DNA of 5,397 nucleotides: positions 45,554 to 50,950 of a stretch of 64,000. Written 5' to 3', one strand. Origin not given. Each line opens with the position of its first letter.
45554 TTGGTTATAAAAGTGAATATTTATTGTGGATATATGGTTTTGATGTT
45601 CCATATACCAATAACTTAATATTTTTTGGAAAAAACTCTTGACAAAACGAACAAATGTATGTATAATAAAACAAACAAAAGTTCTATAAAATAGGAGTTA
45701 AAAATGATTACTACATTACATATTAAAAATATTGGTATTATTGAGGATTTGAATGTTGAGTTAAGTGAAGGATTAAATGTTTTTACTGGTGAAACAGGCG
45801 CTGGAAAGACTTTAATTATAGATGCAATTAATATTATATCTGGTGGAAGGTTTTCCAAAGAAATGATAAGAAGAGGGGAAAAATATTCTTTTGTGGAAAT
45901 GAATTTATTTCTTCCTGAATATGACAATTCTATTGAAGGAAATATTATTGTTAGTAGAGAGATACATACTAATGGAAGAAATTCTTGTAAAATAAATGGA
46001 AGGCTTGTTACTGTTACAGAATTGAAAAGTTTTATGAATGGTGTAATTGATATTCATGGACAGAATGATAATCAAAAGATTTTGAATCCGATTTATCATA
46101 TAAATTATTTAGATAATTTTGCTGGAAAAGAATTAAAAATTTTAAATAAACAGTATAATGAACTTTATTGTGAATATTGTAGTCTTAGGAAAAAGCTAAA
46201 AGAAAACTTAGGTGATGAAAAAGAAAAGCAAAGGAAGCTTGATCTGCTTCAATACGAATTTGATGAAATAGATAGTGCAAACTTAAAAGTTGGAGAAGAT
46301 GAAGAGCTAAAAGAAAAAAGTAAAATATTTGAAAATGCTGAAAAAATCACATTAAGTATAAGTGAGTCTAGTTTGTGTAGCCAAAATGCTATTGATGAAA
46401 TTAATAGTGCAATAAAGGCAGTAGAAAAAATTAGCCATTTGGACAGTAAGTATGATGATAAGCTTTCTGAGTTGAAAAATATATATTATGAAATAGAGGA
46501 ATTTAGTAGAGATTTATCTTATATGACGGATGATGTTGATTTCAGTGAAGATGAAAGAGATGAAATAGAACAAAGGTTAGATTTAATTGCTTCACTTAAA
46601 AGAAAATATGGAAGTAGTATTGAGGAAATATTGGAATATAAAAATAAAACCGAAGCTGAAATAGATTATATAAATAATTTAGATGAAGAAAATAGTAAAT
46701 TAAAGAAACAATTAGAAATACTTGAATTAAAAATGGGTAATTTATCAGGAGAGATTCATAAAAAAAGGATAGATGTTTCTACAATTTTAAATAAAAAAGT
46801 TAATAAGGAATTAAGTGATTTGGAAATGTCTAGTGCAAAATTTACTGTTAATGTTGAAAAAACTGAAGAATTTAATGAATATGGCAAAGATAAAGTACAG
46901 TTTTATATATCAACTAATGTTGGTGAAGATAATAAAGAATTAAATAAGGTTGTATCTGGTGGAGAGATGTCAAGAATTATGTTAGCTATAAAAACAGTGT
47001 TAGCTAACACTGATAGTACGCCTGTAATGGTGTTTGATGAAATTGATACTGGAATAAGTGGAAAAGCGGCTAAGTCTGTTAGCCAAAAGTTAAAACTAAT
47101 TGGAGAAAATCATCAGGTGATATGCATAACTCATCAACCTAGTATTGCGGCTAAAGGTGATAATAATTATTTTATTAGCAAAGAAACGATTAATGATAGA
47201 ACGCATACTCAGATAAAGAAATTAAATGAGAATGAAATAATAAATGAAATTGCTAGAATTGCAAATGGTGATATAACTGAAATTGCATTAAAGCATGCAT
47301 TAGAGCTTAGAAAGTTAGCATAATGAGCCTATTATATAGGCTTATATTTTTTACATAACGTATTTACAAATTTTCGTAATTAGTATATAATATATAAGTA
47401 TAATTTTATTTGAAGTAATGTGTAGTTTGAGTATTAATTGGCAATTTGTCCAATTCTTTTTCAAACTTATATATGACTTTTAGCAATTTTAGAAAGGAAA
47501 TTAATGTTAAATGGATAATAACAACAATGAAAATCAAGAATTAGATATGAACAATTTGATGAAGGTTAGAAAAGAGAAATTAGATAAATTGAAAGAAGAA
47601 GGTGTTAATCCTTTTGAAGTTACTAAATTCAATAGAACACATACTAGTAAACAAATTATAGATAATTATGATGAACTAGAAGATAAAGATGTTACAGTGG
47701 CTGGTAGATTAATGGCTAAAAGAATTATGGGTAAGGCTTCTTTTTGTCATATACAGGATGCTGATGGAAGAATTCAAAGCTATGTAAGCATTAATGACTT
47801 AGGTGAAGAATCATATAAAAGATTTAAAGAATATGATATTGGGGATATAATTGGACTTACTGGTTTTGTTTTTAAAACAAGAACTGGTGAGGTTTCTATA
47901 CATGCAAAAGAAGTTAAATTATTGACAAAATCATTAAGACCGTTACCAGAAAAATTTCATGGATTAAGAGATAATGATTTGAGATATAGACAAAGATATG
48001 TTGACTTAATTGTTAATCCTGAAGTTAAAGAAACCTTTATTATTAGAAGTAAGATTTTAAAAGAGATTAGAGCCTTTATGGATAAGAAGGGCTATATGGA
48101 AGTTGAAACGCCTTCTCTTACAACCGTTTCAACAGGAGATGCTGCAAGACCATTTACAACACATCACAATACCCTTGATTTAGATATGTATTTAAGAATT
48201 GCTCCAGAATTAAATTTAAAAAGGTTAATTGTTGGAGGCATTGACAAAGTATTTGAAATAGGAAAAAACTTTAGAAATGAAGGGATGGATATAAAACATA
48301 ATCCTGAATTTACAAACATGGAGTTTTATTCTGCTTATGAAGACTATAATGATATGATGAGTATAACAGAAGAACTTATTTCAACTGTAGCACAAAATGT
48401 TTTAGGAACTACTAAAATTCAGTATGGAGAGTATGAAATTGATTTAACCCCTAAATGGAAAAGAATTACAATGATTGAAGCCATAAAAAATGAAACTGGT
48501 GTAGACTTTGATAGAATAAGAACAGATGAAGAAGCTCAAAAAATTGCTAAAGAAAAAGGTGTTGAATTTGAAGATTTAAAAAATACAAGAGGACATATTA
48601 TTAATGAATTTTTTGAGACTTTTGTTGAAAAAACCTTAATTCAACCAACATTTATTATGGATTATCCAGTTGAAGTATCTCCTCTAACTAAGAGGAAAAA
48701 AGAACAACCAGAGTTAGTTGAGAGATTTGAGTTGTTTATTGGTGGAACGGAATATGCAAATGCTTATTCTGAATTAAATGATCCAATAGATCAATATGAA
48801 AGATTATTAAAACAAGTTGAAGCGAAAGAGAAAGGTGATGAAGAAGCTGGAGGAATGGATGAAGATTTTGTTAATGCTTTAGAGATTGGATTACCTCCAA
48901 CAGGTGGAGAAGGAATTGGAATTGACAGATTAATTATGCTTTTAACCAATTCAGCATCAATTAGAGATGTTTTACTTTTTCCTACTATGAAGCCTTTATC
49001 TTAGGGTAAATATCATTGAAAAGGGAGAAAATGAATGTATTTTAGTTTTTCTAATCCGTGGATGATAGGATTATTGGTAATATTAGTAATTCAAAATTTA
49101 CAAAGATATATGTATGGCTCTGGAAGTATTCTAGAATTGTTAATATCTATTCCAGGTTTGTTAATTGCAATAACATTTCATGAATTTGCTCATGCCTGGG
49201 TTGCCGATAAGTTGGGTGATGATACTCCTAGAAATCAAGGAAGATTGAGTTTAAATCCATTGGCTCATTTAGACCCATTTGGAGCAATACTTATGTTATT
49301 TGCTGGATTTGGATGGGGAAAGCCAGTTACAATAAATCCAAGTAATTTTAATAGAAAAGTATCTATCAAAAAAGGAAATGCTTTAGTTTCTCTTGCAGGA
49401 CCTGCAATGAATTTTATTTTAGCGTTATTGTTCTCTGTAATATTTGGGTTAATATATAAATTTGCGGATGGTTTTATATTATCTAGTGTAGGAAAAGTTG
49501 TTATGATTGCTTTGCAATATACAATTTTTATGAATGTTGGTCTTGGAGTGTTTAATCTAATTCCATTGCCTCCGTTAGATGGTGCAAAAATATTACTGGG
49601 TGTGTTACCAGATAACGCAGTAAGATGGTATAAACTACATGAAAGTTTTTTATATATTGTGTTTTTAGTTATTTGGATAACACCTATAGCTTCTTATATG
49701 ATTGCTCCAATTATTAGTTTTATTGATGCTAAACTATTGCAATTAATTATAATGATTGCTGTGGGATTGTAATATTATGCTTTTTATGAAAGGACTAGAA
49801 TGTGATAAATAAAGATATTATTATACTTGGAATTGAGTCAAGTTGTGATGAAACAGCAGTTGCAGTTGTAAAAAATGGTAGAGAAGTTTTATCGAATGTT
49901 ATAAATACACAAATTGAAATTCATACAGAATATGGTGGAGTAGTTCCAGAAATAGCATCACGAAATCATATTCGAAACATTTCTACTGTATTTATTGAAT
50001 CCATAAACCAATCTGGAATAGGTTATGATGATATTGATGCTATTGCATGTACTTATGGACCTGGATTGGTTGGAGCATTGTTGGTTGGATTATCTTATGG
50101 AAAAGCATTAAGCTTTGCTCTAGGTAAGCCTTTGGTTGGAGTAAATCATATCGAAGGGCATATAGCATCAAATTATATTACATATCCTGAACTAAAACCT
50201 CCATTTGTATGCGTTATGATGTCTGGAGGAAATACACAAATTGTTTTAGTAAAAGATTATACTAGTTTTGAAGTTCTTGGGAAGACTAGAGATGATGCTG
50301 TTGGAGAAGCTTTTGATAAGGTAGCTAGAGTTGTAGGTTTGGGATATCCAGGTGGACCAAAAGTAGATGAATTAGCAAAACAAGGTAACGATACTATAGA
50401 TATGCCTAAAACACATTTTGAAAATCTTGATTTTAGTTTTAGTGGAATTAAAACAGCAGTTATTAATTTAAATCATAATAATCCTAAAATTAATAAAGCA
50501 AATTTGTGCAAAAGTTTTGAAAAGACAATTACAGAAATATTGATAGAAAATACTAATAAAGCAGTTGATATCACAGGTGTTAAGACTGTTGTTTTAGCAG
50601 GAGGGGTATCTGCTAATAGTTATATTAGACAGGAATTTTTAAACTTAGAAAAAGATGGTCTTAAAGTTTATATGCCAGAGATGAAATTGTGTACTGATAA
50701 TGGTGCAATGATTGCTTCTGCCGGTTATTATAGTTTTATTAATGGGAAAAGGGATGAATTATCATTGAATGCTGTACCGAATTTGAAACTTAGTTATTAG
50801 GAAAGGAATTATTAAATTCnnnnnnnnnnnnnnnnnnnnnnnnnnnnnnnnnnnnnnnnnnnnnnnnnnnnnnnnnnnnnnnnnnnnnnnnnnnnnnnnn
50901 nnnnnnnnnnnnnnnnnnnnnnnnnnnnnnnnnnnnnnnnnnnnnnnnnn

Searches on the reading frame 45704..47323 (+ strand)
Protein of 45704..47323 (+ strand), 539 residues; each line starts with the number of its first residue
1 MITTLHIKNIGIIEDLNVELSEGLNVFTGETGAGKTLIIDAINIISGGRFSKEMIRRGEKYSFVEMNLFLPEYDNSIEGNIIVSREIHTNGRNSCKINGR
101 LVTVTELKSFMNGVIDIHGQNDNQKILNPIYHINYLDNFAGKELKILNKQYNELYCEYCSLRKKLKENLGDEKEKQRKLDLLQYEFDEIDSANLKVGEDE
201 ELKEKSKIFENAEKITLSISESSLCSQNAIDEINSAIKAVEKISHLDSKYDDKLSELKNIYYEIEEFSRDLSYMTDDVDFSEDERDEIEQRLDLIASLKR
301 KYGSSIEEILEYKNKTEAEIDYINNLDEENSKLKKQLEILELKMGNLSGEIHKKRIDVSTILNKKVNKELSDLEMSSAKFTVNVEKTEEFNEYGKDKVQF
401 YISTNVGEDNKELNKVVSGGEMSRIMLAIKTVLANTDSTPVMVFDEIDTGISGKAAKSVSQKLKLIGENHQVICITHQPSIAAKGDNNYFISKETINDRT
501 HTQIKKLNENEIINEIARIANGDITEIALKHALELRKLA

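Call 3: search_protein_families(library=pfam, proteins=[window:45704-47323:+], max_evalue=0.01)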
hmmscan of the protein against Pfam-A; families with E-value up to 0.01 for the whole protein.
window:45704-47323:+ (539 aa): 5 families
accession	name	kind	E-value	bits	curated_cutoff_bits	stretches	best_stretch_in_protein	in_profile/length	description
PF02463.25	SMC_N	-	1.1e-10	41.8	40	1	2-493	2-213/220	RecF/RecN/SMC N terminal domain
PF13476.12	AAA_23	-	3.8e-08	34.6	27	1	5-253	2-155/201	AAA domain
PF13304.12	AAA_21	-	3.5e-07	31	27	1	255-481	157-302/304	AAA domain, putative AbiEii toxin, Type IV TA system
PF13175.12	AAA_15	-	2.7e-06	27.7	32.1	1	1-482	1-374/374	AAA ATPase domain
PF13555.12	AAA_29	-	0.0027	17.9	27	1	6-44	5-44/61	P-loop containing region of AAA domain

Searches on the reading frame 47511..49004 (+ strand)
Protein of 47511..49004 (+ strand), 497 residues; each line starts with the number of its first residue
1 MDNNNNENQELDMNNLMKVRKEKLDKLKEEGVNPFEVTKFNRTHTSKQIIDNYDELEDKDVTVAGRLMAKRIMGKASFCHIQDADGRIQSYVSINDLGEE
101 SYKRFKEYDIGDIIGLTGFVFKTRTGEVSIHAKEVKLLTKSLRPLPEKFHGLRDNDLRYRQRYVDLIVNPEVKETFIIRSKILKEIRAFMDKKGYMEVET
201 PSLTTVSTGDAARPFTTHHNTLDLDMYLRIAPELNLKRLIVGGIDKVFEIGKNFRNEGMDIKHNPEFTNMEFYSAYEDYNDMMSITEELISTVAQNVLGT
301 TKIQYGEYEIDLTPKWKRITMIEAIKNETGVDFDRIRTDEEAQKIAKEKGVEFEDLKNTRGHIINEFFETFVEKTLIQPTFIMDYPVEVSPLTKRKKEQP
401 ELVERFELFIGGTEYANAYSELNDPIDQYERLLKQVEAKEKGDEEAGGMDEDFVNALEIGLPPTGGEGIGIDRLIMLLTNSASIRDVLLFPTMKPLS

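Call 3: search_protein_families(library=pfam, proteins=[window:47511-49004:+], max_evalue=0.01)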
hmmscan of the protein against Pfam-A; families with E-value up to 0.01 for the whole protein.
window:47511-49004:+ (497 aa): 3 families
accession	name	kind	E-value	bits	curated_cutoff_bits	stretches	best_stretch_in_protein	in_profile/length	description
PF00152.25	tRNA-synt_2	-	4.1e-95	318.8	25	1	155-493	2-307/308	tRNA synthetases class II (D, K and N)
PF01336.31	tRNA_anti-codon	-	3.8e-15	56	27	1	61-138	1-75/75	OB-fold nucleic acid binding domain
PF01409.25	tRNA-synt_2d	-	1.7e-05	24.8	19.8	1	246-300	104-156/246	tRNA synthetases class II core domain (F)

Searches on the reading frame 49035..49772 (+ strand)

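Call 3: search_protein_families(library=pfam, proteins=[window:49035-49772:+], max_evalue=0.01)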
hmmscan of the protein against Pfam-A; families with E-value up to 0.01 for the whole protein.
window:49035-49772:+ (245 aa): 1 family
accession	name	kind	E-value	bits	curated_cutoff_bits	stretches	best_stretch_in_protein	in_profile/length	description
PF02163.28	Peptidase_M50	-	8e-14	51.9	27.2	2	159-193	162-196/221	Peptidase family M50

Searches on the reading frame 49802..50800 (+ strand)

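Call 3: search_protein_families(library=pfam, proteins=[window:49802-50800:+], max_evalue=0.01)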
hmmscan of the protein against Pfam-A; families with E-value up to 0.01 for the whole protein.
window:49802-50800:+ (332 aa): 3 families
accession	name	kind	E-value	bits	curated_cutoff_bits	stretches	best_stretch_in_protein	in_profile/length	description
PF00814.31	TsaD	-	3.5e-96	322.4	24.8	1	28-305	1-263/264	tRNA N6-adenosine threonylcarbamoyltransferase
PF22521.2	HypF_C_2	-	4.5e-09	36.9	27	1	209-301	145-236/241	Carbamoyltransferase, Kae1-like Domain, second subdomain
PF02543.21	Carbam_trans_N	-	0.00017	21.6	24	0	230-276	270-317/346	Carbamoyltransferase N-terminus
